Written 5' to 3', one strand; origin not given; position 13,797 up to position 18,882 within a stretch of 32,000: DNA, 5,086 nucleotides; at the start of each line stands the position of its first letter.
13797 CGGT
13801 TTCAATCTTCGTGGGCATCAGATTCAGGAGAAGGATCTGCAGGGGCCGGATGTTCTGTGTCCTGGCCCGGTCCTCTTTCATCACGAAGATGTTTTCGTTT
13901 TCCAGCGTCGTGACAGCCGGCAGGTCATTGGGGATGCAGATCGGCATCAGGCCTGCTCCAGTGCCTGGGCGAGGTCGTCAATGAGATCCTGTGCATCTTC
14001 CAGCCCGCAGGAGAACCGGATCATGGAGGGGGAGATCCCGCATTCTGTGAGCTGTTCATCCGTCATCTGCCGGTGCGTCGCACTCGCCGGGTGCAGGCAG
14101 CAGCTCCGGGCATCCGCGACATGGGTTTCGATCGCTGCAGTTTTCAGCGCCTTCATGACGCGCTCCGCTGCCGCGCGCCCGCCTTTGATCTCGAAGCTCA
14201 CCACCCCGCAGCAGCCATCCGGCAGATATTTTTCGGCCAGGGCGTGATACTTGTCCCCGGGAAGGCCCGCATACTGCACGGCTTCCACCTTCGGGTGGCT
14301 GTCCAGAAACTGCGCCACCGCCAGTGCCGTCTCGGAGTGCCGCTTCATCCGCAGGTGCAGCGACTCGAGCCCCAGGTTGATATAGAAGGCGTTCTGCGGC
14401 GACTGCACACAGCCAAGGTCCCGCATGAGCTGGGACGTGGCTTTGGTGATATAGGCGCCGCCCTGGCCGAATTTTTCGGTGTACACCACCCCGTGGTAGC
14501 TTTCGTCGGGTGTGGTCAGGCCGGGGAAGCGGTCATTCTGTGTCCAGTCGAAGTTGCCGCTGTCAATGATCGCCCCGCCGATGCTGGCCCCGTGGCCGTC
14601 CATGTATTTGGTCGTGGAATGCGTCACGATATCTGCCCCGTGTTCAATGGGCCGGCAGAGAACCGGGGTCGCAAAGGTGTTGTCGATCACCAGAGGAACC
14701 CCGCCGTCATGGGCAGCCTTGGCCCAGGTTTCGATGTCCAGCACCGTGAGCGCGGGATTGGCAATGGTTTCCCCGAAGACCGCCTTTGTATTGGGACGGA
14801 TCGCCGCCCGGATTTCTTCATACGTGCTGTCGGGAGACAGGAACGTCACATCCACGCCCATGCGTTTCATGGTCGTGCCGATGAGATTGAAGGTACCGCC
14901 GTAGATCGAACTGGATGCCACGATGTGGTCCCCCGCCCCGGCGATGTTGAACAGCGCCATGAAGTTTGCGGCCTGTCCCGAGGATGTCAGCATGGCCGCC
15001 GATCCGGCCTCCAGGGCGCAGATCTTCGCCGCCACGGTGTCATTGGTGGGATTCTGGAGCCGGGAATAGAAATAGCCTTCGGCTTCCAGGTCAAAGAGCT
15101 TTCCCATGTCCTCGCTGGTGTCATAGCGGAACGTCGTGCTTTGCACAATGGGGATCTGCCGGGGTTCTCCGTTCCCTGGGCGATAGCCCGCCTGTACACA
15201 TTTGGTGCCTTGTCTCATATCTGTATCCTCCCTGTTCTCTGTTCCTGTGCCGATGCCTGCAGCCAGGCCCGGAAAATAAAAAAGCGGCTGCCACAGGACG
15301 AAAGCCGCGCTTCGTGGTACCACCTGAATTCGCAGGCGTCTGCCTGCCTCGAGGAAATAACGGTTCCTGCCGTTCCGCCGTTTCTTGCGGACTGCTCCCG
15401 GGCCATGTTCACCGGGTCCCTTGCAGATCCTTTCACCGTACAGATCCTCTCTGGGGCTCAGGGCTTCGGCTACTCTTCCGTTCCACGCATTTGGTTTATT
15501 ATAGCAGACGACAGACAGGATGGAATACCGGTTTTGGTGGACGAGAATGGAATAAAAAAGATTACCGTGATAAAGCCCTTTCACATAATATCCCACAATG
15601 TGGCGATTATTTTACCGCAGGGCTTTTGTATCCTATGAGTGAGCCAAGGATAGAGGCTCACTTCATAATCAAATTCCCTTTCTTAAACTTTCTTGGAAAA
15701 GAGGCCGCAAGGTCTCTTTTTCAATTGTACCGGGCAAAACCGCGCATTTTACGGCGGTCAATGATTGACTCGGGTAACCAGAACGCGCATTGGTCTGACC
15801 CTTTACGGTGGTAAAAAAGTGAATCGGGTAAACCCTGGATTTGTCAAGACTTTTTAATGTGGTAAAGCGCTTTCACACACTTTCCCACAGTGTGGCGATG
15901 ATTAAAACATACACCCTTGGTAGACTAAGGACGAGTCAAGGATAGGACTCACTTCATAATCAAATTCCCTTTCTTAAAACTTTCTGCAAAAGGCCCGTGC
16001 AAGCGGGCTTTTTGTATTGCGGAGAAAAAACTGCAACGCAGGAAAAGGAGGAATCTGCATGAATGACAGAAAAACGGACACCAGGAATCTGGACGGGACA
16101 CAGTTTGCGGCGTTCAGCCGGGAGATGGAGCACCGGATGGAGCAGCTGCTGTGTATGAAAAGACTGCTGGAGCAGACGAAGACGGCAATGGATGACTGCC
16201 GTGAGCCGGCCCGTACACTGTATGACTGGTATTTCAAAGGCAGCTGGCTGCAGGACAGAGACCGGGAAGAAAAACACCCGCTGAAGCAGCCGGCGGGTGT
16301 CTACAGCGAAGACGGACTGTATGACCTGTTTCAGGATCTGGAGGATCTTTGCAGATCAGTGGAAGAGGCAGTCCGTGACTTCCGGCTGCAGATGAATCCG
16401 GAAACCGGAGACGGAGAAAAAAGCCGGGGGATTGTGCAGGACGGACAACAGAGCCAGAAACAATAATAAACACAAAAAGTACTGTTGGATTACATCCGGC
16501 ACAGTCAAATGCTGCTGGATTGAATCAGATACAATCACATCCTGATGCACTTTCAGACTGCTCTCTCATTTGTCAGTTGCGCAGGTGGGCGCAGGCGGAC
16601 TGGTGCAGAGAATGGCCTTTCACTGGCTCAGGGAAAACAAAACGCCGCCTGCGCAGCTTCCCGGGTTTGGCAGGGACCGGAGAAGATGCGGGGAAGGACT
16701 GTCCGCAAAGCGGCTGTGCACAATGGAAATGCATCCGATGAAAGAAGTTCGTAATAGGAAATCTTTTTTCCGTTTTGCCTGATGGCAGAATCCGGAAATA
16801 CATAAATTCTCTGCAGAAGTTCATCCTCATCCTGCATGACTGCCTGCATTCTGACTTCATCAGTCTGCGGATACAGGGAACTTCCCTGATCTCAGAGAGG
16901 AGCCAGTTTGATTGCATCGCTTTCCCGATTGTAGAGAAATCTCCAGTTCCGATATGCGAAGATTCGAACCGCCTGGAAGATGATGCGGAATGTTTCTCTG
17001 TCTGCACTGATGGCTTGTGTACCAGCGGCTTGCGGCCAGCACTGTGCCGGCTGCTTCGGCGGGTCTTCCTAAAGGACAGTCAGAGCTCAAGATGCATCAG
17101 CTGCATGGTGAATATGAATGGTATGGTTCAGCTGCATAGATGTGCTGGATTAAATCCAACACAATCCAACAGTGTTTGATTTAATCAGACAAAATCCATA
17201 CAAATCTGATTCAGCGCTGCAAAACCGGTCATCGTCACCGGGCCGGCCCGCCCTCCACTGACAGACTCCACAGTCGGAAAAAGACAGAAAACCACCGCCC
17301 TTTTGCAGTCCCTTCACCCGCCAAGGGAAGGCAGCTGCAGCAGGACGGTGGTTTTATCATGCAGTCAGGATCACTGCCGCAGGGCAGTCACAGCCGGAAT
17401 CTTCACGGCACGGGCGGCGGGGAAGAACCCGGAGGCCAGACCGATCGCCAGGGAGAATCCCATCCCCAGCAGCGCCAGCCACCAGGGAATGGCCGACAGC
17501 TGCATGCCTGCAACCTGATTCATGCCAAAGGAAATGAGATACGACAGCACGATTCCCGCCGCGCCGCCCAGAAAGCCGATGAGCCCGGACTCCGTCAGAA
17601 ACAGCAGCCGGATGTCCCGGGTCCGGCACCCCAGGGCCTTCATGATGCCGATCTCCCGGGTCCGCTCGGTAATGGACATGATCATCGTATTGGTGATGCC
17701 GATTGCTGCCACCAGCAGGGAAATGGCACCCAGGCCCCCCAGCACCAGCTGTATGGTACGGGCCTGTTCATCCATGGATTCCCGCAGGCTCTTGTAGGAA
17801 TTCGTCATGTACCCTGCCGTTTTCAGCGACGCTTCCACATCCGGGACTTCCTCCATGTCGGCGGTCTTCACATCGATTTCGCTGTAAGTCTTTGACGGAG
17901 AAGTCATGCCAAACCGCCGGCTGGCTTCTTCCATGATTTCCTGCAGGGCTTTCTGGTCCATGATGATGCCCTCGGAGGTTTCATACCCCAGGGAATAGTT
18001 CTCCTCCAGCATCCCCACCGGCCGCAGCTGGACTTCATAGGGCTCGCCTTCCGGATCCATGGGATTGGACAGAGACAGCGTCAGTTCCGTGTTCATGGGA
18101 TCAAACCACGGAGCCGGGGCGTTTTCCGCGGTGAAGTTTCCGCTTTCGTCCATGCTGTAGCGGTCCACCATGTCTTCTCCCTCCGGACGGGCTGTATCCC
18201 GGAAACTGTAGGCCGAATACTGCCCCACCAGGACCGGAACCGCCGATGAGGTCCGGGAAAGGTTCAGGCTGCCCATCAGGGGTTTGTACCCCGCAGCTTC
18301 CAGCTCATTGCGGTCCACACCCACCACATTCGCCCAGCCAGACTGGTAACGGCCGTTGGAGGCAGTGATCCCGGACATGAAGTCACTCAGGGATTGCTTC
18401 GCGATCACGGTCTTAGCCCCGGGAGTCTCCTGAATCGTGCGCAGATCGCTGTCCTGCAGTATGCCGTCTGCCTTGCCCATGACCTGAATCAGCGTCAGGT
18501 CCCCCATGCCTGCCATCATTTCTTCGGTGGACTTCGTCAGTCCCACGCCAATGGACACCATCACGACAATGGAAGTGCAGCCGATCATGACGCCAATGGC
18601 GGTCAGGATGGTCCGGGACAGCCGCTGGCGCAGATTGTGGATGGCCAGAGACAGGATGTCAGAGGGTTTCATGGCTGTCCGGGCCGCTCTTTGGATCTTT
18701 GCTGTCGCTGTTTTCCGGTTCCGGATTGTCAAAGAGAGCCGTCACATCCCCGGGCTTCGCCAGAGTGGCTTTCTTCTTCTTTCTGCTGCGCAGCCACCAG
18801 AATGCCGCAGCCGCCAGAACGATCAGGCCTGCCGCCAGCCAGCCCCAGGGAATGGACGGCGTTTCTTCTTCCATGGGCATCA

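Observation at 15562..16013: Two paralogous 160-bp terminator-ended structured elements: a candidate new sRNA pair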

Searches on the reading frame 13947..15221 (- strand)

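Call 50: search_protein_families(library=pfam, proteins=[window:13947-15221:-], max_evalue=0.00001)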
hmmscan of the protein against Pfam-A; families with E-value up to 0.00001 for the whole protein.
window:13947-15221:- (424 aa): 2 families
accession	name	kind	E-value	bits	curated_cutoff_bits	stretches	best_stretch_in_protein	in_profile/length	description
PF01053.26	Cys_Met_Meta_PP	-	2.2e-121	405.5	27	1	6-422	2-381/381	Cys/Met metabolism PLP-dependent enzyme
PF01041.23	DegT_DnrJ_EryC1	-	8.7e-06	25.6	19.8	0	58-182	24-147/360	DegT/DnrJ/EryC1/StrS aminotransferase family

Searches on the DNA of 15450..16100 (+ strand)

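Call 6: search_rna_families(source=window, start=15450, end=16100, threshold=evalue, max_evalue=10, show_alignments=3)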
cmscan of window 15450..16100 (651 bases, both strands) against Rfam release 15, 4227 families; matches with E-value up to 10: 5.
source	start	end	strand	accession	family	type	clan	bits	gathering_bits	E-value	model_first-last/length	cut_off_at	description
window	15988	16032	-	RF02438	SpF51_sRNA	Gene; sRNA;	-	22.9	50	0.099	1-45/45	no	Streptococcus sRNA SpF51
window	15962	16017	+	RF00506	Thr_leader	Cis-reg; leader;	-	21.1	55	0.18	1-118/118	no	Threonine operon leader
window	15686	15730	-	RF00649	mir-128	Gene; miRNA;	-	15.2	49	1.4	1-83/83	no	mir-128 microRNA precursor family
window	15974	16055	+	RF01929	bxd_1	Gene; lncRNA;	-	14.7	75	1.1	1-86/86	no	Bithoraxoid conserved region 1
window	15516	15585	+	RF01281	snoR35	Gene; snRNA; snoRNA; CD-box;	CL00053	12.3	40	7.2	1-81/81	no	Small nucleolar RNA snoR35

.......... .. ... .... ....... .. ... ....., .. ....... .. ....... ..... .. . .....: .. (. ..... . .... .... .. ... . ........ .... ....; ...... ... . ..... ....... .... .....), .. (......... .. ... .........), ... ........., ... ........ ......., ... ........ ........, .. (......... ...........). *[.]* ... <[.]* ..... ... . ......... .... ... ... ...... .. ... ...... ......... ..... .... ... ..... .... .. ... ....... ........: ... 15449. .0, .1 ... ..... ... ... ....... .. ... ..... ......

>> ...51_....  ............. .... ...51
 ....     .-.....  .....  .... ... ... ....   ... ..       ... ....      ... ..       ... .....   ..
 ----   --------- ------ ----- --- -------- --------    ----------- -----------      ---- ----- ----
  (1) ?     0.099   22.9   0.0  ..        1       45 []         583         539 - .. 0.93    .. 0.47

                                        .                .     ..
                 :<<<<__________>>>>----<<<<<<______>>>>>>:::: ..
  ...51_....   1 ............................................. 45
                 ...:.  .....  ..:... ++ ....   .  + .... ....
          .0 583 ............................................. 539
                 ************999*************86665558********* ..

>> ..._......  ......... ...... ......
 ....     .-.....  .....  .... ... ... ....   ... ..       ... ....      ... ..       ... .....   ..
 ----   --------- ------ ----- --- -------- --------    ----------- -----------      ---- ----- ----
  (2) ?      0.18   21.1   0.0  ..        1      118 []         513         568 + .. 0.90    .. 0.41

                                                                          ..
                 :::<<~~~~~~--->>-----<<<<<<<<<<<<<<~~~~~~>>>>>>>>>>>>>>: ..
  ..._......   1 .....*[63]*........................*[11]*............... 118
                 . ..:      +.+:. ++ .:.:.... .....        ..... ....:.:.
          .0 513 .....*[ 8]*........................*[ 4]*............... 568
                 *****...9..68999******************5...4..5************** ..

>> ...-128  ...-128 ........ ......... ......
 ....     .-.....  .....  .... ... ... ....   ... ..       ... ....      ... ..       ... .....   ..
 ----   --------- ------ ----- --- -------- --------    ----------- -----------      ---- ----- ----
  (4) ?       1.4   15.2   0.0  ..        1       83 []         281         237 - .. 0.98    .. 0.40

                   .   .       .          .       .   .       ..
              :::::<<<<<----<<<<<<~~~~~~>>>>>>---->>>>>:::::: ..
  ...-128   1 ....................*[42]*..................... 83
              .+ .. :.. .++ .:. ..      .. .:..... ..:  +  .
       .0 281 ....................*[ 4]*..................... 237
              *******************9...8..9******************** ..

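Call 58: search_dna_similar(query=window:15562-16013:+, collection=plasmids, mode=distant, max_rows=10)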
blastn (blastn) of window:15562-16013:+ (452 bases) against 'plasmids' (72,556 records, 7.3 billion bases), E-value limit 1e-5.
No match.

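Call 59: search_dna_similar(query=window:15562-16013:+, collection=phages, mode=distant, max_rows=10)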
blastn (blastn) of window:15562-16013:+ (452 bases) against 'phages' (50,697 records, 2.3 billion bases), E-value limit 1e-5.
No match.

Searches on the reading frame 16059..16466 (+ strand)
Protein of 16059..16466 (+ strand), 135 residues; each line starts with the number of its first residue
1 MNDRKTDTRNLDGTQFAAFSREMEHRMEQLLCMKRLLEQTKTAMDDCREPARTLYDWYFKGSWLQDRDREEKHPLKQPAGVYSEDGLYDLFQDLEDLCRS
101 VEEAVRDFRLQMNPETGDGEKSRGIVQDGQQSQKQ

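Call 50: search_protein_families(library=pfam, proteins=[window:16059-16466:+], max_evalue=0.00001)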
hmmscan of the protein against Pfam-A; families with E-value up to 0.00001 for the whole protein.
window:16059-16466:+ (135 aa): 1 family
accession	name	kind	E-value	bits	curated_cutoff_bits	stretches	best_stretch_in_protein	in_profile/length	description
PF14131.11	DUF4298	-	1.4e-07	31.9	27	1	22-98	3-81/87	Domain of unknown function (DUF4298)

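Call 65: search_protein_families(library=ncbifam, proteins=[window:16059-16466:+], max_evalue=0.001)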
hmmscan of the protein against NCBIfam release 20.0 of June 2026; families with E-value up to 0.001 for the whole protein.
window:16059-16466:+ (135 aa): 0 families

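Call 67: find_encoding_contigs(protein=window:16059-16466:+, flank=1500, max_places=5)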
Protein window:16059-16466:+ (135 aa): 21 contigs read that carry it; 4 places shown.
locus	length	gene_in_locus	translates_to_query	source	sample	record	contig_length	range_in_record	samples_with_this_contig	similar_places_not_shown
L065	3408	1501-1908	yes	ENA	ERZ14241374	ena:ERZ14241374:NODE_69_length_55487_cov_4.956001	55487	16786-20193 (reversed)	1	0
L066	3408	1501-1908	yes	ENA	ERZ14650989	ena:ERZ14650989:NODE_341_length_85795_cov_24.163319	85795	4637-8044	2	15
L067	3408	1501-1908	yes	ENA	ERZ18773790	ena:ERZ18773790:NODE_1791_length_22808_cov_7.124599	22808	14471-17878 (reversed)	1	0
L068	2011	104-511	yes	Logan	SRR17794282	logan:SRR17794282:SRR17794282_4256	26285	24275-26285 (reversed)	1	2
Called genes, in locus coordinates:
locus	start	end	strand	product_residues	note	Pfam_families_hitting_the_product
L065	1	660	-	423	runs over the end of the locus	PF01053:Cys_Met_Meta_PP, PF01041:DegT_DnrJ_EryC1 (weak)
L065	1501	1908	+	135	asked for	PF14131:DUF4298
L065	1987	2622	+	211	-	-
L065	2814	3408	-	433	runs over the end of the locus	PF12704:MacB_PCD, PF02687:FtsX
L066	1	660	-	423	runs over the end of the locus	PF01053:Cys_Met_Meta_PP, PF01041:DegT_DnrJ_EryC1 (faint), PF00266:Aminotran_5 (faint)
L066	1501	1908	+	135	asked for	PF14131:DUF4298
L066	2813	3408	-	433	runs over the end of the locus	PF12704:MacB_PCD, PF02687:FtsX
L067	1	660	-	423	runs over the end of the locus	PF01053:Cys_Met_Meta_PP, PF01041:DegT_DnrJ_EryC1 (faint), PF00266:Aminotran_5 (faint)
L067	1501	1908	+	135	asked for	PF14131:DUF4298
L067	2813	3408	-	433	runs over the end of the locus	PF12704:MacB_PCD, PF02687:FtsX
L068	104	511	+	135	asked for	PF14131:DUF4298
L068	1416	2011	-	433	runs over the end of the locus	PF12704:MacB_PCD, PF02687:FtsX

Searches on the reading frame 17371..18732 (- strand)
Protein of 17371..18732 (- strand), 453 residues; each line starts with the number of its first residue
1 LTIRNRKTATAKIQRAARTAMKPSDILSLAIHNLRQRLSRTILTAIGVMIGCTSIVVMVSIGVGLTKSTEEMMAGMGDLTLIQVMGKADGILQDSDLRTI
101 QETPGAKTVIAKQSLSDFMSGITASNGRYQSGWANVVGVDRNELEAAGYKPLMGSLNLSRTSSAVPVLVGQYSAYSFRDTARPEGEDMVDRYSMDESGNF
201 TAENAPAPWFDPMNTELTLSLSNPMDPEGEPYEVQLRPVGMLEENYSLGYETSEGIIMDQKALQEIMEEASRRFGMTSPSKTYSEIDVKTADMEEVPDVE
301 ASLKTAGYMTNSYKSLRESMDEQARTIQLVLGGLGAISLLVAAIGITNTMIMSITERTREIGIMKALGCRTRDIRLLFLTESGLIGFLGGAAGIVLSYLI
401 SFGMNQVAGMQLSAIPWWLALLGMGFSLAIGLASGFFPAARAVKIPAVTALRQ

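Call 50: search_protein_families(library=pfam, proteins=[window:17371-18732:-], max_evalue=0.00001)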
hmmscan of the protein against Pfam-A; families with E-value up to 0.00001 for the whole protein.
window:17371-18732:- (453 aa): 2 families
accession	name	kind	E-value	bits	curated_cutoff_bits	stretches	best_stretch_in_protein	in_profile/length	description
PF02687.27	FtsX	-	8.3e-20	71.5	25.5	1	334-446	3-119/120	FtsX-like permease C-terminal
PF12704.14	MacB_PCD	-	2.8e-11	44.5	27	1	41-175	1-131/207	MacB-like periplasmic core domain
